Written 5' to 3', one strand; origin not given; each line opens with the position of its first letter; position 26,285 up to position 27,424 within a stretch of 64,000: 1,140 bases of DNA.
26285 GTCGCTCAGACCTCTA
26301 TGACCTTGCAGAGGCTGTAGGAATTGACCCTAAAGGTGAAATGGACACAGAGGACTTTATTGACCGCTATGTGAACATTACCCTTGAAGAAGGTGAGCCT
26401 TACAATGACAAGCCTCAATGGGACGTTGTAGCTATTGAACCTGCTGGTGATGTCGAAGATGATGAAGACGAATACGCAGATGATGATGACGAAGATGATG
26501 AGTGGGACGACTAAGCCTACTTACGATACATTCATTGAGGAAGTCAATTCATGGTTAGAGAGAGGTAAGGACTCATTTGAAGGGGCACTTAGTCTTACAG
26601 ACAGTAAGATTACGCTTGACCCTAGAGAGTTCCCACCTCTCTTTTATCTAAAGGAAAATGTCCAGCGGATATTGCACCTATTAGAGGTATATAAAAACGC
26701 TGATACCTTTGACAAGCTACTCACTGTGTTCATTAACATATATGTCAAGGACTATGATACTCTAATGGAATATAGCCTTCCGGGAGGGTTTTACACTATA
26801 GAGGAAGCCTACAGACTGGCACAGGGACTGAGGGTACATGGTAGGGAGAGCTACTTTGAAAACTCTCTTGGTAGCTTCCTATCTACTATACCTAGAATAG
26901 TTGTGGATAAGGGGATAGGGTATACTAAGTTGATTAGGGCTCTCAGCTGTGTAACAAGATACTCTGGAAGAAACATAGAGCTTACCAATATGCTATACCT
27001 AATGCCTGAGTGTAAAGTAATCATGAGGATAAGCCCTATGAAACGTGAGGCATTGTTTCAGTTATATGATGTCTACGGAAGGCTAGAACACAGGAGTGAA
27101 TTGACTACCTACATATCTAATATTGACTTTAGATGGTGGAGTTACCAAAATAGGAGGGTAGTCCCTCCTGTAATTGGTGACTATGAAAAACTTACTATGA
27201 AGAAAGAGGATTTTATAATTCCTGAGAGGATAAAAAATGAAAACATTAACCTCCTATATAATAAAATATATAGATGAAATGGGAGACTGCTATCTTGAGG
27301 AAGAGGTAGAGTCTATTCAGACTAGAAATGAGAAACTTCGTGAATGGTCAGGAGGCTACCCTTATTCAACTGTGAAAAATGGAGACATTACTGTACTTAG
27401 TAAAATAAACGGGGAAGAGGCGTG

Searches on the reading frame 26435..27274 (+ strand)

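Call 26: search_protein_families(library=phrogs, proteins=[window:26435-27274:+], max_evalue=0.001)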
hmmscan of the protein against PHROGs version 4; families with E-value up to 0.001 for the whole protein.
window:26435-27274:+ (280 aa): 0 families

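Call 64: search_protein_families(library=pfam, proteins=[window:26435-27274:+], max_evalue=0.1)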
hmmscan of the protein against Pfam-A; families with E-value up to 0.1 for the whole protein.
window:26435-27274:+ (280 aa): 1 family
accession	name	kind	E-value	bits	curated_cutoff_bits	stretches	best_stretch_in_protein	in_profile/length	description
PF04428.19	Choline_kin_N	-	0.082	13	22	0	48-85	4-39/51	Choline kinase N terminus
